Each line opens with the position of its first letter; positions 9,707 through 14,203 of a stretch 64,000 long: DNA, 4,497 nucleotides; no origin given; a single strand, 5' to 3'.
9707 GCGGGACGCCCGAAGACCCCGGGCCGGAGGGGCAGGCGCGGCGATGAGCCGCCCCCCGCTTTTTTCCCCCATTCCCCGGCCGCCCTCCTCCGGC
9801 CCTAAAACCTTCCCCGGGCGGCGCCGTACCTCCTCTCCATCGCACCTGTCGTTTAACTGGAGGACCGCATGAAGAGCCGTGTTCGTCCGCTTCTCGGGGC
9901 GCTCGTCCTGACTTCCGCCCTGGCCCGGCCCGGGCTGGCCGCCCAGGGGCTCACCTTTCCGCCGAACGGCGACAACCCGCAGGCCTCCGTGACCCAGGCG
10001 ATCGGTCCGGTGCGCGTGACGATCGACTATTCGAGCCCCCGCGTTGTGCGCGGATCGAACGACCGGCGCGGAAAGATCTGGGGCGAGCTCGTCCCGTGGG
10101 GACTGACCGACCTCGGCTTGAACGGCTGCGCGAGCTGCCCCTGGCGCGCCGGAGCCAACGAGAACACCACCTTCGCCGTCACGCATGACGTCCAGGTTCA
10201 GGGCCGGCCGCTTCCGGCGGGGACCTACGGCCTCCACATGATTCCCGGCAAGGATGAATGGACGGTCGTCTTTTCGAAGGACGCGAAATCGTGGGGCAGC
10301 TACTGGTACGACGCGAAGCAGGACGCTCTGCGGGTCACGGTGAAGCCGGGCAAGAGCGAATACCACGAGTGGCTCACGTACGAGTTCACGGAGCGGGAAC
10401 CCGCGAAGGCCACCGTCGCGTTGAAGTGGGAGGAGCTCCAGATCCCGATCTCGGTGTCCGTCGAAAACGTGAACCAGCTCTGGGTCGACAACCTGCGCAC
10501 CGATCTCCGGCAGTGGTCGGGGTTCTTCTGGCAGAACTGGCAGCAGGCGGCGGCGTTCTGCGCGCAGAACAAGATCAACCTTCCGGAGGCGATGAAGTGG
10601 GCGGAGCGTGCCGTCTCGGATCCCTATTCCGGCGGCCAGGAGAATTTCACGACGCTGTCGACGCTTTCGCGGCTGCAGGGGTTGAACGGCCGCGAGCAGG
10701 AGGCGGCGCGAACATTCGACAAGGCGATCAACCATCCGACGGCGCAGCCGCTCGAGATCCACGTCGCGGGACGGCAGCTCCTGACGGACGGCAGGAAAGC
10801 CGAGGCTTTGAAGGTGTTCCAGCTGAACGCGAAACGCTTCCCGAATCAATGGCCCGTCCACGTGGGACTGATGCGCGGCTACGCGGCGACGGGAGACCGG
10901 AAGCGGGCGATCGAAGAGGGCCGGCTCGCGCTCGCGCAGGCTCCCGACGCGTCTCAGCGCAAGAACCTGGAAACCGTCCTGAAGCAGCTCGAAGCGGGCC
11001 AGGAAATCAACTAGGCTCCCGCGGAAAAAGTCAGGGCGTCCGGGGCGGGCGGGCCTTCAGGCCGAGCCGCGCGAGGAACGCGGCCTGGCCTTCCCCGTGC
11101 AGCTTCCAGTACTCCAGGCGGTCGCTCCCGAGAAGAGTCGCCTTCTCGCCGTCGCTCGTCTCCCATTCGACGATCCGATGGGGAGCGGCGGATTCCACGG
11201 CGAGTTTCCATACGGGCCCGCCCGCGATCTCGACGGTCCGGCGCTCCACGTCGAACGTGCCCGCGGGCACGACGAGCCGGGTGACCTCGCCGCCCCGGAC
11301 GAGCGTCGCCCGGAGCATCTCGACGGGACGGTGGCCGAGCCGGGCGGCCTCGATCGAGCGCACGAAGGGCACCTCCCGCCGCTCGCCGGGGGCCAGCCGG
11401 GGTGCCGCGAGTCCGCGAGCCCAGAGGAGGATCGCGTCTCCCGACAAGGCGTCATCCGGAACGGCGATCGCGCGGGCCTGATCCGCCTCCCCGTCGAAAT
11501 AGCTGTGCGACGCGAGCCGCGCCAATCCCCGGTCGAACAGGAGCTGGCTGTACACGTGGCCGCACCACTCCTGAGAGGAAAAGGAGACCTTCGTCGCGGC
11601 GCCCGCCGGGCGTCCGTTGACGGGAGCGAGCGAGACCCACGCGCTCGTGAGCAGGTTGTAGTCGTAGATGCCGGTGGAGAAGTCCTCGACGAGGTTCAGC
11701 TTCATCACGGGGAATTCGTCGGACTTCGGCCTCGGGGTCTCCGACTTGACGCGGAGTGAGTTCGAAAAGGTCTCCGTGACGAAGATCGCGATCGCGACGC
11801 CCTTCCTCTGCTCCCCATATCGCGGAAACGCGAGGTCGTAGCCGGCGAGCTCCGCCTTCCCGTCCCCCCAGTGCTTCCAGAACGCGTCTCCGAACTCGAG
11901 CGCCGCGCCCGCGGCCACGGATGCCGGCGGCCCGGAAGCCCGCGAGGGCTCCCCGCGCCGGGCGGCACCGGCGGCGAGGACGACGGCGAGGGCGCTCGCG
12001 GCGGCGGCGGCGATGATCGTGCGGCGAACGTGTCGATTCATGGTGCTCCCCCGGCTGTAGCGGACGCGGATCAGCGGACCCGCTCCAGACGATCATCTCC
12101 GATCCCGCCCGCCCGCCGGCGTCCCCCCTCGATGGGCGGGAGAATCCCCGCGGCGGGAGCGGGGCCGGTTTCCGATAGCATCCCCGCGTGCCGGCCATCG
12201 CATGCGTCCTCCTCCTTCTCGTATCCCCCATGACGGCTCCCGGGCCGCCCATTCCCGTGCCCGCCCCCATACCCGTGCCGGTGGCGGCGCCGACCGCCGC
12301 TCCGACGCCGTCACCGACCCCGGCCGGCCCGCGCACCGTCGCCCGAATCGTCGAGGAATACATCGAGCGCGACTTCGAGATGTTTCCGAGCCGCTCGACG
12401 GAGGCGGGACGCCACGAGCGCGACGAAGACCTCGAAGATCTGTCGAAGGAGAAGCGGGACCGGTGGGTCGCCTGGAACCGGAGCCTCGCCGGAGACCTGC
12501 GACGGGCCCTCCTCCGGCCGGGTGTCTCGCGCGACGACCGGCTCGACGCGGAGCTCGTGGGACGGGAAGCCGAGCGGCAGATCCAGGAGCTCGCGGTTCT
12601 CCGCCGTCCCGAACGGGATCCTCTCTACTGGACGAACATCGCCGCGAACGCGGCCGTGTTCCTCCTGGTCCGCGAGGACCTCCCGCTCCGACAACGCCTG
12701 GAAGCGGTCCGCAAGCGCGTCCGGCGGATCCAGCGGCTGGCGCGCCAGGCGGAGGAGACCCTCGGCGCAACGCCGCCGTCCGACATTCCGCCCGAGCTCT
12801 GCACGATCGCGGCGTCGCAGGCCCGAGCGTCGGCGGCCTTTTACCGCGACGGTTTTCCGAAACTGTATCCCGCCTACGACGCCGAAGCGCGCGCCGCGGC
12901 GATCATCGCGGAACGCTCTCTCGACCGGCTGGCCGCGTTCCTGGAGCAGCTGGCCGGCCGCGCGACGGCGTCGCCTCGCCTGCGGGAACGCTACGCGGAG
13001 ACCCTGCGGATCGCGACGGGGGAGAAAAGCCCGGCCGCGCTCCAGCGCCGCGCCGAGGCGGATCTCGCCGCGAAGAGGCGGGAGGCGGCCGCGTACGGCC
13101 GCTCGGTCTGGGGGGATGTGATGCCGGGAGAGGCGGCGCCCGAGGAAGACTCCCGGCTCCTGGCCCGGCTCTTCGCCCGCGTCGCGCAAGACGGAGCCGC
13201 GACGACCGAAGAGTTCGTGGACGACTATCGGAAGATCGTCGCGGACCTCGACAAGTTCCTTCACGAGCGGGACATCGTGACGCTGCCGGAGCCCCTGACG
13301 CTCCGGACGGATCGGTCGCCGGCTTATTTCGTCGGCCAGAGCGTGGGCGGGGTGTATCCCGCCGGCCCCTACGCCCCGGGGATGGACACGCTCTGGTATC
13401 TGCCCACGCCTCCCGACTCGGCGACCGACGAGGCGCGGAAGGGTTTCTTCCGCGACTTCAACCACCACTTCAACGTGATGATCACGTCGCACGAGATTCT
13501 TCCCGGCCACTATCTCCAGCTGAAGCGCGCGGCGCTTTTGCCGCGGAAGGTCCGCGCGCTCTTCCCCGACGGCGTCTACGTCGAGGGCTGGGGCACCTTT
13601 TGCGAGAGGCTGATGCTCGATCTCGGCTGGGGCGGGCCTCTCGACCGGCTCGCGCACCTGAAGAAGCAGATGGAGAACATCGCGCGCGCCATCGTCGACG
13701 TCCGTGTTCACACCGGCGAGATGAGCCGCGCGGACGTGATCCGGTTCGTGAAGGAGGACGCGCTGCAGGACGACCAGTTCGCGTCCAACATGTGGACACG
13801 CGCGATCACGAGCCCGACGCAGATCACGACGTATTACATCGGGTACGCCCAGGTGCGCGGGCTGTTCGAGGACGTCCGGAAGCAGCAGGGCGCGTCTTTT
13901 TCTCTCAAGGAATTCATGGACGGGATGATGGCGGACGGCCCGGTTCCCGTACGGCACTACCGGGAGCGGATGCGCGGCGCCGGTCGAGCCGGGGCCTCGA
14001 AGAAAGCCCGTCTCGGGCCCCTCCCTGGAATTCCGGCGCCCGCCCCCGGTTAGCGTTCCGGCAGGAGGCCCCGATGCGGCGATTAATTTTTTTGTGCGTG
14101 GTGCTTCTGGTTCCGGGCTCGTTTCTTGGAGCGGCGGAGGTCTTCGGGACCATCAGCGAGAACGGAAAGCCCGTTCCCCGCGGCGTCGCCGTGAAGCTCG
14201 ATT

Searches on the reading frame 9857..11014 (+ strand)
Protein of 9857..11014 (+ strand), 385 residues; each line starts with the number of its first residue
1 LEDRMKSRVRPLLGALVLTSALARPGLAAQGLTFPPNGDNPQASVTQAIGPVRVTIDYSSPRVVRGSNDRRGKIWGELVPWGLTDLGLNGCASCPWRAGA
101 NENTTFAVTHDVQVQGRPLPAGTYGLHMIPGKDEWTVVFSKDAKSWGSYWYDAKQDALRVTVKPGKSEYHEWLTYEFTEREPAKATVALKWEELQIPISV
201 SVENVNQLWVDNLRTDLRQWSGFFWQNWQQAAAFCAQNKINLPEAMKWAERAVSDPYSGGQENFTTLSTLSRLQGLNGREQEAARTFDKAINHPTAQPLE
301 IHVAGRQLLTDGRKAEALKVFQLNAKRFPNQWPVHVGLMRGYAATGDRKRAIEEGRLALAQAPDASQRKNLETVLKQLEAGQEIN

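Call 51: search_protein_families(library=pfam, proteins=[window:9857-11014:+], max_evalue=0.001)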
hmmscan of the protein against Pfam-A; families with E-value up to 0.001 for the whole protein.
window:9857-11014:+ (385 aa): 2 families
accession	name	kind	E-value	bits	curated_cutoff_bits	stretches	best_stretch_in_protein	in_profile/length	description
PF11138.13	DUF2911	-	5.8e-42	143.4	27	1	41-199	2-144/145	Protein of unknown function (DUF2911)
PF13428.12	TPR_14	-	0.00041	21.2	23.5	0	336-365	5-34/44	Tetratricopeptide repeat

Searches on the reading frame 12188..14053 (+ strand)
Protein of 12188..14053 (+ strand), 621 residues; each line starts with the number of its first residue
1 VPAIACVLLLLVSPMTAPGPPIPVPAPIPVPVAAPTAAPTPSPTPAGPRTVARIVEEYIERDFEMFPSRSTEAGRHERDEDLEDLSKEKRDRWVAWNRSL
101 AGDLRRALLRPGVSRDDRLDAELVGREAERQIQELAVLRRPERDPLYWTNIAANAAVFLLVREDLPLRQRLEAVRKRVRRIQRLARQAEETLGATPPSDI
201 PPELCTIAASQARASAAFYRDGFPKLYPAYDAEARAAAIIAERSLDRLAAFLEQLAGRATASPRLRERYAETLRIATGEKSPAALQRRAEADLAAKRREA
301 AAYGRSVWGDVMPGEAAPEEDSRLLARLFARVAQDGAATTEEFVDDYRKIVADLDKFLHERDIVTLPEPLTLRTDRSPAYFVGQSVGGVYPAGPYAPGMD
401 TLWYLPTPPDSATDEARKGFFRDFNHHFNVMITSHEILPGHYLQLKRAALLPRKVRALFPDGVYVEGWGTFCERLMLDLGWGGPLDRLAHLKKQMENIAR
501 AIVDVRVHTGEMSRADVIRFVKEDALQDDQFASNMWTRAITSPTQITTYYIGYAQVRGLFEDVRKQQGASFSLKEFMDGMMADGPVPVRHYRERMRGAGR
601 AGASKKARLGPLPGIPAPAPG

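Call 9: search_protein_families(library=pfam, proteins=[window:12188-14053:+], max_evalue=0.01)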
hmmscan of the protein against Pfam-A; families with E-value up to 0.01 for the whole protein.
window:12188-14053:+ (621 aa): 1 family
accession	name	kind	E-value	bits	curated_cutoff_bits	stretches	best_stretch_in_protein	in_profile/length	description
PF05960.17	DUF885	-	4.3e-72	244.9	32.4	1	67-595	1-532/532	Bacterial protein of unknown function (DUF885)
